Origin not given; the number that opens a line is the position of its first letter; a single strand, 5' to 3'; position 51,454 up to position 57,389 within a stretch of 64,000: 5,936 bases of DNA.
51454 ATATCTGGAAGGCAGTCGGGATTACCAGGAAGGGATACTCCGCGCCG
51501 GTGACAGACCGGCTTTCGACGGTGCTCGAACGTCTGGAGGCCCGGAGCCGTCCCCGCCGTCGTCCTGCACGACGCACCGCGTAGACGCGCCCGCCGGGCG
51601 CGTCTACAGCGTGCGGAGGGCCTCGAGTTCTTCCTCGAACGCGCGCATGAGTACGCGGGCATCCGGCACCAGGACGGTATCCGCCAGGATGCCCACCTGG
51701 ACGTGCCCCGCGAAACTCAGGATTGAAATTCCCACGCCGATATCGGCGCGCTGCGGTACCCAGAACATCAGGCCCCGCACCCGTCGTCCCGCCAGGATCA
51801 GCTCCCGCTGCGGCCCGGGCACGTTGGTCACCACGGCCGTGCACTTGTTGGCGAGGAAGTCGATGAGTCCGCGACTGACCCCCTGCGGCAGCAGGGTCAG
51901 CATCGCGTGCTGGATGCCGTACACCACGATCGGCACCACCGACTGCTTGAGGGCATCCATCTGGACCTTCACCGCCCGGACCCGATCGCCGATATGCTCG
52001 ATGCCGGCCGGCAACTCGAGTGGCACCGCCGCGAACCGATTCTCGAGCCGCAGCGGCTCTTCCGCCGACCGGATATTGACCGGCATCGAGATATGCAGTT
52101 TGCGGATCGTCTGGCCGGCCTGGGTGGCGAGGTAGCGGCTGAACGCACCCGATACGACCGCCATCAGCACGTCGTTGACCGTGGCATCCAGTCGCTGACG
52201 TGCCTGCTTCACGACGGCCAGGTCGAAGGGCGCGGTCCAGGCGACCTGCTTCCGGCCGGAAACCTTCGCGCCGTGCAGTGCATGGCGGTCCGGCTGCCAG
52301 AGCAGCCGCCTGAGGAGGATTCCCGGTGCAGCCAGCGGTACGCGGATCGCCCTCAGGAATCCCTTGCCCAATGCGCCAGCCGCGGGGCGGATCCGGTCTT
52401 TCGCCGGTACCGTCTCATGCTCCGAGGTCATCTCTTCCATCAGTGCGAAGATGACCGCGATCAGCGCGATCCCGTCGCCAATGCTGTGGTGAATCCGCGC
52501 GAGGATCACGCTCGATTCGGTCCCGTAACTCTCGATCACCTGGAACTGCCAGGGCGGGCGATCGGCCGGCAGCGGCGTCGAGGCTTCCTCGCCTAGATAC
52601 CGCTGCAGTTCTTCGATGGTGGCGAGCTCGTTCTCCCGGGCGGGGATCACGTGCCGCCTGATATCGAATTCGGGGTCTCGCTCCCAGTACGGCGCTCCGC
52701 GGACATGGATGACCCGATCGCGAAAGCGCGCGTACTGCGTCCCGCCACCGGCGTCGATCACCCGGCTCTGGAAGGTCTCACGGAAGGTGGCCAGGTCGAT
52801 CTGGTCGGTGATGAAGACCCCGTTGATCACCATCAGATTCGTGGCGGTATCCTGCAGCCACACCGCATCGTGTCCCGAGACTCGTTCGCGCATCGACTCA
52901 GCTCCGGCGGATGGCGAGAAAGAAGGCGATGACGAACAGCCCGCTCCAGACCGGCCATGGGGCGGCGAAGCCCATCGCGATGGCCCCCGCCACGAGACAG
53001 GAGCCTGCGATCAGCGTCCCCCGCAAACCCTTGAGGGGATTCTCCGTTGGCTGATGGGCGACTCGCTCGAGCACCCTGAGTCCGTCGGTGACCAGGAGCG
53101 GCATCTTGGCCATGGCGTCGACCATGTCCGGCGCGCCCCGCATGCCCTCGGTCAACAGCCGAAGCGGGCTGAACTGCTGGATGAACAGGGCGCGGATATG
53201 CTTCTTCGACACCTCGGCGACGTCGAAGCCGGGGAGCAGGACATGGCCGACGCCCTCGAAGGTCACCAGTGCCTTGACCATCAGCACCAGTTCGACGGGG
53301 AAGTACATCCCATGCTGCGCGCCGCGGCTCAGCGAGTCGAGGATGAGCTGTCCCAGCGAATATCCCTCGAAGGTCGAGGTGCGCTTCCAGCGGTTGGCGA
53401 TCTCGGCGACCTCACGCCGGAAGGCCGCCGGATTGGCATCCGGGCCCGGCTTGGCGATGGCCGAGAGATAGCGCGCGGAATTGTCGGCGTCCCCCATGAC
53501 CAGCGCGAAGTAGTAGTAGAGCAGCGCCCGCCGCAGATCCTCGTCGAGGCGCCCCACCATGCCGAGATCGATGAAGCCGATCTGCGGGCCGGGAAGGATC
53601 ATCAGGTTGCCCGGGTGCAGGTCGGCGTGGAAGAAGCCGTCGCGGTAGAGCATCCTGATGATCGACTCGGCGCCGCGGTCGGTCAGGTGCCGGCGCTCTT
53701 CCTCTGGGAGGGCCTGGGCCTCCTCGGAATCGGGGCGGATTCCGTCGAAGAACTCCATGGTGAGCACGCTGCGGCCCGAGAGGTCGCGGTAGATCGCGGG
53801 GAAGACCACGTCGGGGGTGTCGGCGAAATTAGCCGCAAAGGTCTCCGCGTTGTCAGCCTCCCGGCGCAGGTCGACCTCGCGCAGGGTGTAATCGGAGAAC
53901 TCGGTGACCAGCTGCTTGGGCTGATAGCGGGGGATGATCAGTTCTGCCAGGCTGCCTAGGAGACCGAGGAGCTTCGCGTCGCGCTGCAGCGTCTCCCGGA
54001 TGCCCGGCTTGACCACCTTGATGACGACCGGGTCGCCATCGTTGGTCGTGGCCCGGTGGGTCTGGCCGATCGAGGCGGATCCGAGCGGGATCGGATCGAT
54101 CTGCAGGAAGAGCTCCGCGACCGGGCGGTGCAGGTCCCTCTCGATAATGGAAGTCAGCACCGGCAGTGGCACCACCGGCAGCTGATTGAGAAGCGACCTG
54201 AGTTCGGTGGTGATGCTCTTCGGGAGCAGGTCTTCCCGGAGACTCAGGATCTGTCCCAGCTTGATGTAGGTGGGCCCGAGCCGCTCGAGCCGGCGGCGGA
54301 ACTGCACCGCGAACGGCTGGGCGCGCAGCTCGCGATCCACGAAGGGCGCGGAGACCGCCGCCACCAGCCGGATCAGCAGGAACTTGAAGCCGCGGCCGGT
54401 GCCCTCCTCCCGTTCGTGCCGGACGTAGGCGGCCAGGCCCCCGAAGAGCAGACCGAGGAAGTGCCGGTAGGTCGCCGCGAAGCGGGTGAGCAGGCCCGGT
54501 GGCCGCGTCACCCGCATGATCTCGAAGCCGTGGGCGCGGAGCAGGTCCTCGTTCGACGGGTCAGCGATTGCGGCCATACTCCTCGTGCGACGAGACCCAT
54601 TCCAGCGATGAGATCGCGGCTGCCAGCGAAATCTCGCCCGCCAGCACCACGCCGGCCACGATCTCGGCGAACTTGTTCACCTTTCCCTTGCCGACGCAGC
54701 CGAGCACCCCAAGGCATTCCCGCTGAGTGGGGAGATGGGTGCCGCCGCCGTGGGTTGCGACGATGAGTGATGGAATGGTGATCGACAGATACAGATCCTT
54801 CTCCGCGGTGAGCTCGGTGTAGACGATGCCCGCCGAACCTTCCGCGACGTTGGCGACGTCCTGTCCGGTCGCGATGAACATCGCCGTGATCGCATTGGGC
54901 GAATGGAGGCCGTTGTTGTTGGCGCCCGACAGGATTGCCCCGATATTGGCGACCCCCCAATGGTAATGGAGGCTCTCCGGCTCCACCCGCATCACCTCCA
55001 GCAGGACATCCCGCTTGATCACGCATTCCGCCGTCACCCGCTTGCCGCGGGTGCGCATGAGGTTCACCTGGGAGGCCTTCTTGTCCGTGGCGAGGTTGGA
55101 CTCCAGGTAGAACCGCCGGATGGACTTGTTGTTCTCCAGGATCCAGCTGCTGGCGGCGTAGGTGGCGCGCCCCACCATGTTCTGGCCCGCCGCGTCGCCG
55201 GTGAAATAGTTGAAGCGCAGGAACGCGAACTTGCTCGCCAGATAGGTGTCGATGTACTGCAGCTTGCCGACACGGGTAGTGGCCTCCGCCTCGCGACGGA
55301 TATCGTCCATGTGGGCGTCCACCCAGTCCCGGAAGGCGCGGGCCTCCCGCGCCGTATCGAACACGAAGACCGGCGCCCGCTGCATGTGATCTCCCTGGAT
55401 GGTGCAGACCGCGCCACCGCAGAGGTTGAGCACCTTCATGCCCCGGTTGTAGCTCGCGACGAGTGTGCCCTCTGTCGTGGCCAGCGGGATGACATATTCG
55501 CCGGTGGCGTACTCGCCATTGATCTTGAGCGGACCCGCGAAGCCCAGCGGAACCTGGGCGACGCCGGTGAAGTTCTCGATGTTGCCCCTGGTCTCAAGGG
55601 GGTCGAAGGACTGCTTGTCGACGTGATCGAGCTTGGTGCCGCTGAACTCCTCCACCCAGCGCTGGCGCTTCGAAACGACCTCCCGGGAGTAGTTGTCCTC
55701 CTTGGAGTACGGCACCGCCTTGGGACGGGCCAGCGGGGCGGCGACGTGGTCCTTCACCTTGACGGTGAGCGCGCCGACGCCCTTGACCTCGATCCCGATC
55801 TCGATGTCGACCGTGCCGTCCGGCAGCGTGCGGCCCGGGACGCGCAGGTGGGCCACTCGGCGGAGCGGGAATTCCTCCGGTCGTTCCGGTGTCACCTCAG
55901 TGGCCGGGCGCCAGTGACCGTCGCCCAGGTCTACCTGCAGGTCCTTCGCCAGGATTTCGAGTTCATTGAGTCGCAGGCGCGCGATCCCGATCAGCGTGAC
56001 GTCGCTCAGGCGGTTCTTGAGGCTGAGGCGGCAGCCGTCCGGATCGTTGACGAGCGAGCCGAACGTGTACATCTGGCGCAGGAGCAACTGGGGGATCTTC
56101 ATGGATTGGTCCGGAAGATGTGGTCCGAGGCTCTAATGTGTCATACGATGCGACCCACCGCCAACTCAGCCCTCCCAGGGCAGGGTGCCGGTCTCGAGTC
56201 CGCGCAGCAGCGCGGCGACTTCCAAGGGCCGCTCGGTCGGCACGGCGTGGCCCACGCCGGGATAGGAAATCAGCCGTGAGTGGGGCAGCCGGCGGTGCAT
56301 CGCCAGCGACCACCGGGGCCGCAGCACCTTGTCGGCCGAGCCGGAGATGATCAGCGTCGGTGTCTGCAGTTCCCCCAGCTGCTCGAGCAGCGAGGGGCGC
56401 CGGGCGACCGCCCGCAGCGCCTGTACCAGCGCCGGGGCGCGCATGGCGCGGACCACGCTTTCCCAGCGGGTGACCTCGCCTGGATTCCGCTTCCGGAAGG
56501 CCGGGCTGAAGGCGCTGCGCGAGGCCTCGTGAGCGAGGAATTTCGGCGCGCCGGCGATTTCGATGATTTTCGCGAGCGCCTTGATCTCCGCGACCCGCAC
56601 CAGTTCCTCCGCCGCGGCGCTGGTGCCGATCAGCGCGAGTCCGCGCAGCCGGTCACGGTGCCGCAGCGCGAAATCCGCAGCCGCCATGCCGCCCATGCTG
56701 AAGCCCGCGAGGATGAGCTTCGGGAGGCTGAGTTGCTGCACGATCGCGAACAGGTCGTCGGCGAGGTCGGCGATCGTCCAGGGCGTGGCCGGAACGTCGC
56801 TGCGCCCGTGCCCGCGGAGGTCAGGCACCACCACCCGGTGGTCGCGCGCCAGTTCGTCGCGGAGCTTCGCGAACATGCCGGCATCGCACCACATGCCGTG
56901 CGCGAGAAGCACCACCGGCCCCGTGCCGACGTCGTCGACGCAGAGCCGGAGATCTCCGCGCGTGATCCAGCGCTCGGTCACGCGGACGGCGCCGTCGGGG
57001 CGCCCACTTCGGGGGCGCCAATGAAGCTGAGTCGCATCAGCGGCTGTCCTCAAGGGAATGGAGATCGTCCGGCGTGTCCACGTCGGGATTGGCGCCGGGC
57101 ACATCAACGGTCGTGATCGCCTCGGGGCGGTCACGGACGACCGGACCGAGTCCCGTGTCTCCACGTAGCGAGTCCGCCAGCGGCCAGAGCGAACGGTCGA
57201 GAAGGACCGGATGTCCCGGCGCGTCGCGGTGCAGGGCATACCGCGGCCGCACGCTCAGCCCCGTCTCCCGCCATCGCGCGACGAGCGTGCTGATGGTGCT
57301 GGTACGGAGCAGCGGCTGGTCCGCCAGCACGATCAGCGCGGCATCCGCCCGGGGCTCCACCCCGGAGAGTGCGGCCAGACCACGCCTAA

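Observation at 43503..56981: PhaC-less storage-lipid cluster: PHA-granule parts combined with WS/DGAT and lipid-droplet-type accessory genes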

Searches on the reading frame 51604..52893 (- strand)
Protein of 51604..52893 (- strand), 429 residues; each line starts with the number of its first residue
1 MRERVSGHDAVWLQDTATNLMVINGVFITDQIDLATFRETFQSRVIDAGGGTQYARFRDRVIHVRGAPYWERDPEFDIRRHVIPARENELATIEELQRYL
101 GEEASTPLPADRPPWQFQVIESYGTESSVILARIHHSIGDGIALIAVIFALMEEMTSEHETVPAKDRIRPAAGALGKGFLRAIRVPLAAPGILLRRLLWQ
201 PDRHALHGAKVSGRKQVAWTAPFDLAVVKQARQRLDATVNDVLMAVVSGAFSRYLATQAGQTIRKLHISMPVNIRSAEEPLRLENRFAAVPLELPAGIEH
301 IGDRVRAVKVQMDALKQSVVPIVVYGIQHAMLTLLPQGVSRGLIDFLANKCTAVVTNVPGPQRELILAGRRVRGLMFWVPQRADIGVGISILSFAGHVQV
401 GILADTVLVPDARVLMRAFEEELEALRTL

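Call 3: search_protein_families(library=pfam, proteins=[window:51604-52893:-], max_evalue=0.01)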
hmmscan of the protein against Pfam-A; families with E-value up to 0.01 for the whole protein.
window:51604-52893:- (429 aa): 3 families
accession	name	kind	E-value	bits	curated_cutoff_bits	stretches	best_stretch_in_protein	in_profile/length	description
PF06974.18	WS_DGAT_C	-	1.6e-35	122.7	20.7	1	285-426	3-144/145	WS/DGAT C-terminal domain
PF03007.21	WS_DGAT_cat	-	9.7e-19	68.6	23.6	1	66-165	67-166/263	Wax ester synthase/diacylglycerol acyltransferase catalytic domain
PF00668.25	Condensation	-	0.0067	15.6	30.6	0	81-149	83-152/456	Condensation domain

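Call 27: search_protein_families(library=ncbifam, proteins=[window:51604-52893:-], max_evalue=0.001)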
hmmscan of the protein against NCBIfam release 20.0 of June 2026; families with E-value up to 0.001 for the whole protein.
window:51604-52893:- (429 aa): 1 family
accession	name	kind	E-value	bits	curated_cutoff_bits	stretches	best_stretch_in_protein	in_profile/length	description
TIGR02946.1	acyl_WS_DGAT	subfamily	3.7e-81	273.4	309.95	1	6-428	2-451/453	wax ester/triacylglycerol synthase family O-acyltransferase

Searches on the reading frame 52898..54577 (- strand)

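Call 3: search_protein_families(library=pfam, proteins=[window:52898-54577:-], max_evalue=0.01)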
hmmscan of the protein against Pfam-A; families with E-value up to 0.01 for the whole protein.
window:52898-54577:- (559 aa): 4 families
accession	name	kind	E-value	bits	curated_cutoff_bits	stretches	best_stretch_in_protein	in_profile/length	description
PF03109.22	ABC1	-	2.9e-64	217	22.9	1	129-368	2-241/244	ABC1 atypical kinase-like domain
PF01636.29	APH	-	2.1e-07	31.4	23.2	1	287-342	147-198/239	Phosphotransferase enzyme family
PF01163.29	RIO1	-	0.0027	17.8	22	1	269-339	80-149/187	RIO domain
PF00069.31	Pkinase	-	0.0053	16.6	31.7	0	274-346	77-150/263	Protein kinase domain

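Call 27: search_protein_families(library=ncbifam, proteins=[window:52898-54577:-], max_evalue=0.001)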
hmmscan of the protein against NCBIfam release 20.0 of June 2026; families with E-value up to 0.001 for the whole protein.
window:52898-54577:- (559 aa): 3 families
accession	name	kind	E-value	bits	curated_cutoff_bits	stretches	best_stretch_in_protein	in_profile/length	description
TIGR01982.1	UbiB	equivalog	7.4e-99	331.3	487.55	1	68-472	27-433/436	2-polyprenylphenol 6-hydroxylase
NF003404.0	PRK04750.1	equivalog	1.8e-70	238.1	667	1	81-505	43-474/529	ubiquinone biosynthesis regulatory protein kinase UbiB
NF050082.1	ATPase_MABP1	exception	1.4e-30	106.5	800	1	90-350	50-311/435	macrolide-binding ATPase MABP-1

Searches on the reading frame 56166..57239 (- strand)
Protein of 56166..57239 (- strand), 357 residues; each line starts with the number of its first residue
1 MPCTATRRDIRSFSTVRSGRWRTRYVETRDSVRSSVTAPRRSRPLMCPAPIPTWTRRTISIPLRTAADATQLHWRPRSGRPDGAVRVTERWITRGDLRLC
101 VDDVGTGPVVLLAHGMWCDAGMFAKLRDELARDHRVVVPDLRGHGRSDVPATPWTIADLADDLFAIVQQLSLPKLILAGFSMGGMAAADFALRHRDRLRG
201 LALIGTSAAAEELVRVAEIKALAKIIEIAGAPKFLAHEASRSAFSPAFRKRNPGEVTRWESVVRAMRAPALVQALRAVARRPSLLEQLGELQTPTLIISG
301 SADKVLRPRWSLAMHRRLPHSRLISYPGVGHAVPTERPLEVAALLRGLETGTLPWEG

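Call 4: search_protein_families(library=pfam, proteins=[window:56166-57239:-], max_evalue=0.01)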
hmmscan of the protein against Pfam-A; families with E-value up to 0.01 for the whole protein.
window:56166-57239:- (357 aa): 10 families
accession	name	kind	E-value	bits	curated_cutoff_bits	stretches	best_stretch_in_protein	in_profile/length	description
PF00561.26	Abhydrolase_1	-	8.4e-29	101.4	25.8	1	108-334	1-241/245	alpha/beta hydrolase fold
PF12146.15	Hydrolase_4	-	7.4e-27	94.6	27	1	109-337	6-238/239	Serine aminopeptidase, S33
PF12697.13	Abhydrolase_6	-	4.6e-25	90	26.3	1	110-343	1-216/217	Alpha/beta hydrolase family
PF03096.20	Ndr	-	4.3e-12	45.8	23.3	1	155-340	81-267/283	Ndr family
PF00975.26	Thioesterase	-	6.3e-08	33.6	26.4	1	119-249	12-150/226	Thioesterase domain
PF12695.13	Abhydrolase_5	-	1.7e-05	25.1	27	1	152-215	34-98/164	Alpha/beta hydrolase family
PF08386.16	Abhydrolase_4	-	0.0001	22.8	21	1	281-335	23-77/103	TAP-like protein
PF03959.19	FSH1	-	0.00021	21.5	21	1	290-338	158-206/211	Serine hydrolase (FSH1)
PF20408.4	Abhydrolase_11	-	0.00067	19.9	27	0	152-222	53-126/193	Alpha/beta hydrolase domain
PF07224.18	Chlorophyllase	-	0.0096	15.2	26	0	103-205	38-149/301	Chlorophyllase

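Call 83: search_protein_families(library=ncbifam, proteins=[window:56166-57239:-], max_evalue=0.00001)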
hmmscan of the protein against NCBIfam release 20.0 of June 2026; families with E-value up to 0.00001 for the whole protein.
window:56166-57239:- (357 aa): 29 families (the best 25 are shown)
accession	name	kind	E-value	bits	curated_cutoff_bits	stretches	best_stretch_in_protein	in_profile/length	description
NF051488.1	bifunc_PcaDC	exception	2e-39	135.8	390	1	106-347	11-248/375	bifunctional 3-oxoadipate enol-lactonase/4-carboxymuconolactone decarboxylase PcaDC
NF051487.1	bifunc_PcaCD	exception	9.3e-37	127.1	430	1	92-346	153-408/413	bifunctional 4-carboxymuconolactone decarboxylase/3-oxoadipate enol-lactonase PcaCD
TIGR02427.1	protocat_pcaD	equivalog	8.8e-36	123.6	255.85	1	107-346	13-247/251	3-oxoadipate enol-lactonase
TIGR03695.1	menH_SHCHC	equivalog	1.4e-26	93.5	208.55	1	107-346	2-248/252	2-succinyl-6-hydroxy-2,4-cyclohexadiene-1-carboxylate synthase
NF011457.0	PRK14875.1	equivalog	2.2e-23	82.8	307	1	93-346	118-366/372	acetoin dehydrogenase dihydrolipoyllysine-residue acetyltransferase subunit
TIGR03056.1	bchO_mg_che_rel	equivalog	3.3e-21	75.5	172.55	1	86-213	5-133/278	alpha/beta fold hydrolase BchO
TIGR01738.1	bioH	equivalog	7.1e-21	74.9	206.95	1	108-346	5-242/245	pimeloyl-ACP methyl ester esterase BioH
NF052610.1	macro_16_ester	equivalog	2.2e-19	69.9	420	1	88-335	2-266/281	alpha/beta fold macrolide esterase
NF050089.1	i_nPHAscl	equivalog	2.1e-18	66.4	300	1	107-206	18-117/288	intracellular short-chain-length polyhydroxyalkanoate depolymerase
TIGR03611.1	RutD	equivalog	1.7e-16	60.3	238.5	1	106-346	12-252/258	pyrimidine utilization protein D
NF002938.0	PRK03592.1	equivalog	1.1e-15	57.7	241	1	96-210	19-133/298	haloalkane dehalogenase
NF053693.1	esterase_mleCBF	exception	4.2e-15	55.9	564.5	1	110-215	26-136/279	CBF family alpha/beta fold macrolide esterase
NF041759.1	mac_hydro_EstT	equivalog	8.4e-15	54.7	450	1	89-220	2-140/278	macrolide hydrolase EstT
NF002873.0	PRK03204.1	equivalog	1.6e-14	53.9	466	1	88-206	15-134/286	haloalkane dehalogenase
TIGR01250.1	pro_imino_pep_2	subfamily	6.7e-14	52.1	167.65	1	109-252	27-173/288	proline iminopeptidase-family hydrolase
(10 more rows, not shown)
